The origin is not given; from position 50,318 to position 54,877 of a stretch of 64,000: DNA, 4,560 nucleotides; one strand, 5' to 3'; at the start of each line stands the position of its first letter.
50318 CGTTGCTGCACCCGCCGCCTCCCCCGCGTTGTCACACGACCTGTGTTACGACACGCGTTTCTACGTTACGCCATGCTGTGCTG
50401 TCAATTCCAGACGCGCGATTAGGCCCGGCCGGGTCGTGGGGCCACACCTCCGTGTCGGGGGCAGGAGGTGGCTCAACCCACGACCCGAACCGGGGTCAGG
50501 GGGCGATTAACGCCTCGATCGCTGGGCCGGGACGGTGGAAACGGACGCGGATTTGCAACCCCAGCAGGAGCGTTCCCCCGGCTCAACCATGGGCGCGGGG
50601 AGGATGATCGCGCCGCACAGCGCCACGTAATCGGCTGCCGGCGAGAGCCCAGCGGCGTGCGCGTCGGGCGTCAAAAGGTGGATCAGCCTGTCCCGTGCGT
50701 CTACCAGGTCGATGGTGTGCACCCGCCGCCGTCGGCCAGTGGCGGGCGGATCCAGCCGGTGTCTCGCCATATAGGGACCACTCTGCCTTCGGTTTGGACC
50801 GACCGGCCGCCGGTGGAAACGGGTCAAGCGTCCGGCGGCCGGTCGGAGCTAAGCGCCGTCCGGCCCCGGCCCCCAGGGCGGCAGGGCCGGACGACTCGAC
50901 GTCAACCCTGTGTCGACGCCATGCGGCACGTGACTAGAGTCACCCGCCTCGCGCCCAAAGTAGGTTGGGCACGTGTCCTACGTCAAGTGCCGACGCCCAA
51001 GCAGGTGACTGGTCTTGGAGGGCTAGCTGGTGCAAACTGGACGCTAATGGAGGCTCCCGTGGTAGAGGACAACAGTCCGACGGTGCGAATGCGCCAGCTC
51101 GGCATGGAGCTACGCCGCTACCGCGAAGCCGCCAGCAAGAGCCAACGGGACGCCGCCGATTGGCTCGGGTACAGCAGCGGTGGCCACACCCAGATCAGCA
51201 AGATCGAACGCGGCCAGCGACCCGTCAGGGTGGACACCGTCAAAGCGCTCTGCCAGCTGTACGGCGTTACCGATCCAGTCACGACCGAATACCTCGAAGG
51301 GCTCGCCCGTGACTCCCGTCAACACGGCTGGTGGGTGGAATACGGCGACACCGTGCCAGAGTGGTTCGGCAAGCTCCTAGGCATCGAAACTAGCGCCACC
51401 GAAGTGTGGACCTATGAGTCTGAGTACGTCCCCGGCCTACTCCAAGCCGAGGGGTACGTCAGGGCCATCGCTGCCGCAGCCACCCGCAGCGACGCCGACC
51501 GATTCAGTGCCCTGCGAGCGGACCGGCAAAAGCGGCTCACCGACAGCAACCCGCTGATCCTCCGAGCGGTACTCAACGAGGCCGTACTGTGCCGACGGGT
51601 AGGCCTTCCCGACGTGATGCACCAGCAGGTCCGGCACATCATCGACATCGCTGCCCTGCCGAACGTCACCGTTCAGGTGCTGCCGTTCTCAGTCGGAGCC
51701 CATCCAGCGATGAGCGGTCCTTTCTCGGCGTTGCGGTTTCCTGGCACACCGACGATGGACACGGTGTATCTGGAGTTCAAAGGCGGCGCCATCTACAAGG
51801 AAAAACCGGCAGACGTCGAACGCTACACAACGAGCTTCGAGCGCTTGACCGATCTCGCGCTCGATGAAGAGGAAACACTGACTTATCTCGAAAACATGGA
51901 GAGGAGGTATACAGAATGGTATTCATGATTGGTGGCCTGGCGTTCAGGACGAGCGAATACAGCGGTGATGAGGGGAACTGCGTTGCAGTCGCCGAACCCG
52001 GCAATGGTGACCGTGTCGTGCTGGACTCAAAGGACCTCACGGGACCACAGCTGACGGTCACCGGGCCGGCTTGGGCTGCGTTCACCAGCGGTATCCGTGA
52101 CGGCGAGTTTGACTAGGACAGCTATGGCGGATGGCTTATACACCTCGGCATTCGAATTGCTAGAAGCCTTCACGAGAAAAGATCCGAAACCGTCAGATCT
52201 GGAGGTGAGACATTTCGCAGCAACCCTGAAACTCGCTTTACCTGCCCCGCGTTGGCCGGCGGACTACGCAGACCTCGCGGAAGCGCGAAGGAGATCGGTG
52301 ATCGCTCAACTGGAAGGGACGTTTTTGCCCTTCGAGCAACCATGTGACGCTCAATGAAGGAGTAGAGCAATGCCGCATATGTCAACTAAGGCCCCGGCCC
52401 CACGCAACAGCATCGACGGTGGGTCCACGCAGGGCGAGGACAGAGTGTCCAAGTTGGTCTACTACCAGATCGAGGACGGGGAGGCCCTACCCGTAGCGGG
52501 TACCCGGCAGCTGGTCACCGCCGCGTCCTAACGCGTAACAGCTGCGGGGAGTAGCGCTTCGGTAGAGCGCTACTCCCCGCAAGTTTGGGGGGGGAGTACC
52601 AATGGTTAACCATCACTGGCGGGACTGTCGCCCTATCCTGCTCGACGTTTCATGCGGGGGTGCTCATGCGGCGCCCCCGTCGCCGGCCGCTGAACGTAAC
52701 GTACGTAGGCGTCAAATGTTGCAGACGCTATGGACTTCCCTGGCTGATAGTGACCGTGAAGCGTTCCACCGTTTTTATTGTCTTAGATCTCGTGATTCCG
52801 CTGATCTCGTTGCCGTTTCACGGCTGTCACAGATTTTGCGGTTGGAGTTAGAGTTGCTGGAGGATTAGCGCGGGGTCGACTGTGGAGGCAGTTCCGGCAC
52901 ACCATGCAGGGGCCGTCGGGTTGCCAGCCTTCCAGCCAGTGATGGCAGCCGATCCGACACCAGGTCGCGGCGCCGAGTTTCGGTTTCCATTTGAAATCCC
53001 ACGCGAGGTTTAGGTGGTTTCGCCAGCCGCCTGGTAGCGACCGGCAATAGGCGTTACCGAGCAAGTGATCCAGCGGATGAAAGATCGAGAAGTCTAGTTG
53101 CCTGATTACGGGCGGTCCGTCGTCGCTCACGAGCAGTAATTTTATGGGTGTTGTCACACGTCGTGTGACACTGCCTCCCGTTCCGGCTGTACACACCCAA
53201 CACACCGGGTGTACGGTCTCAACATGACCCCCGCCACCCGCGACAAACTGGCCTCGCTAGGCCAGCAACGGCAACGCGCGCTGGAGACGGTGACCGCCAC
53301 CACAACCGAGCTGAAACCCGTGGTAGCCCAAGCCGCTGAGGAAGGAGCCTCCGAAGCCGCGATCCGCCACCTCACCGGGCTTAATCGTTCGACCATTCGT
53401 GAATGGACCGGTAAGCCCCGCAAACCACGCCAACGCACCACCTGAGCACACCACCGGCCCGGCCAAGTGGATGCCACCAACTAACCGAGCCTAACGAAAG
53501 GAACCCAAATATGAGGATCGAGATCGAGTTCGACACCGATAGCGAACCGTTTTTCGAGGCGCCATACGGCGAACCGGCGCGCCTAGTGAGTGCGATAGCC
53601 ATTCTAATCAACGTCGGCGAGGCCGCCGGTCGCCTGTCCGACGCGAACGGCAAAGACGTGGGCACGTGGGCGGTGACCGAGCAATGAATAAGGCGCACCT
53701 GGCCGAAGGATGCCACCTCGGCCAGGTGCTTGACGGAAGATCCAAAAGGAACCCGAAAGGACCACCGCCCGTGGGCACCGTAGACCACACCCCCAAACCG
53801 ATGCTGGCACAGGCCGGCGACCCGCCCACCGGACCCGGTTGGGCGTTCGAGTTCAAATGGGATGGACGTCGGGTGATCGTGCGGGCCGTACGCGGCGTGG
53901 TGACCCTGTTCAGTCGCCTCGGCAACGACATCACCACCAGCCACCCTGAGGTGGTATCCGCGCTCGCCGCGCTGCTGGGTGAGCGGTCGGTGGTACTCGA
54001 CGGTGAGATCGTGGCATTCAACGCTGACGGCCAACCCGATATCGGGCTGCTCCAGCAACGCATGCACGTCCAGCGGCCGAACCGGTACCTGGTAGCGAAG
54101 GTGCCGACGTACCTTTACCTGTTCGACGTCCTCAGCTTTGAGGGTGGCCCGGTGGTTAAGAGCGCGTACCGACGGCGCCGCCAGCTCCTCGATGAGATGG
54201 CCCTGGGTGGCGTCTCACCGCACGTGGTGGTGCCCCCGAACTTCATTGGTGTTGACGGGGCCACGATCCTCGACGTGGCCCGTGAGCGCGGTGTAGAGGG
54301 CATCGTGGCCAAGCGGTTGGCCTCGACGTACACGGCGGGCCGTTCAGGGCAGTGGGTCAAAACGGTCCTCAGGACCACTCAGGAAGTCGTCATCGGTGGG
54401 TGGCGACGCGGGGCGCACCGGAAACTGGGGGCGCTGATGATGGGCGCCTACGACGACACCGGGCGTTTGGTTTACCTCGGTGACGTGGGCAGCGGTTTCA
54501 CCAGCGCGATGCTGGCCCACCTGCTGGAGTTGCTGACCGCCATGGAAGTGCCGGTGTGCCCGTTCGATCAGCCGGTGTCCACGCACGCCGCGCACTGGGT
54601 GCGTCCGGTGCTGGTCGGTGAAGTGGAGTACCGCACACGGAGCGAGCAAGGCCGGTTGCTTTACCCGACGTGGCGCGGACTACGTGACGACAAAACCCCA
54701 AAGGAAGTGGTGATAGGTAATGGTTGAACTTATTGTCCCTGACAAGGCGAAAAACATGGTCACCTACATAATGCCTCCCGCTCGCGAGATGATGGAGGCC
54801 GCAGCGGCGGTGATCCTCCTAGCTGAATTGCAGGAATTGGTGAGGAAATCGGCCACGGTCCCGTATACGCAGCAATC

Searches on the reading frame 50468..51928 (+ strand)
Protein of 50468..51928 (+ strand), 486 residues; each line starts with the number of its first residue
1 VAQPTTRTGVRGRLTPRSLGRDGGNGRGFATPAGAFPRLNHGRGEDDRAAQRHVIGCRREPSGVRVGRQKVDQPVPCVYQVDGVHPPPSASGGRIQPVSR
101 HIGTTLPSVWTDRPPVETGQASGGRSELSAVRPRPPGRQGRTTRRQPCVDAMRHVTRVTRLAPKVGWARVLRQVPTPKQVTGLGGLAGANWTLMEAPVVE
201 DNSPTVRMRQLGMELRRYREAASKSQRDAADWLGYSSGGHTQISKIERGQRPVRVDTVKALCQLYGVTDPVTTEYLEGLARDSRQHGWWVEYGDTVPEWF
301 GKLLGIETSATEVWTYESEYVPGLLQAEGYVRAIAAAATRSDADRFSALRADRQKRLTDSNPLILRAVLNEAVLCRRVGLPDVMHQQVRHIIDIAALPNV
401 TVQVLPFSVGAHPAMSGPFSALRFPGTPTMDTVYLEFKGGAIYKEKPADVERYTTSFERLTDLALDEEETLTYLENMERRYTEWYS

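Call 18: search_protein_families(library=phrogs, proteins=[window:50468-51928:+], max_evalue=0.001)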
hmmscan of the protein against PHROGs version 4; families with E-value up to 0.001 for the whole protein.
window:50468-51928:+ (486 aa): 6 families
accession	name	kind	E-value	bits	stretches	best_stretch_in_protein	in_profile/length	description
phrog_9908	-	DNA, RNA and nucleotide metabolism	2.3e-66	224.8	1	202-476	5-277/282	DNA binding protein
phrog_2967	-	transcription regulation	2.4e-05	25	1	207-269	7-66/225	transcriptional regulator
phrog_3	-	transcription regulation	3.2e-05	24.9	1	204-277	82-147/430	transcriptional repressor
phrog_5823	-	transcription regulation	7.6e-05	23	1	209-268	5-62/404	transcriptional regulator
phrog_8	-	transcription regulation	7.9e-05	23.3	1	211-268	77-211/346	transcriptional regulator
phrog_7396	-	unknown function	0.00029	21.6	1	207-268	12-73/227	-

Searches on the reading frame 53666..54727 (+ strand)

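Call 18: search_protein_families(library=phrogs, proteins=[window:53666-54727:+], max_evalue=0.001)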
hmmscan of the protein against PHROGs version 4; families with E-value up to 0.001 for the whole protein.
window:53666-54727:+ (353 aa): 1 family
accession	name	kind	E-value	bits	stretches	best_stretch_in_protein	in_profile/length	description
phrog_114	-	DNA, RNA and nucleotide metabolism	3.9e-29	102.7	1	42-344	220-502/634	ATP-dependent DNA ligase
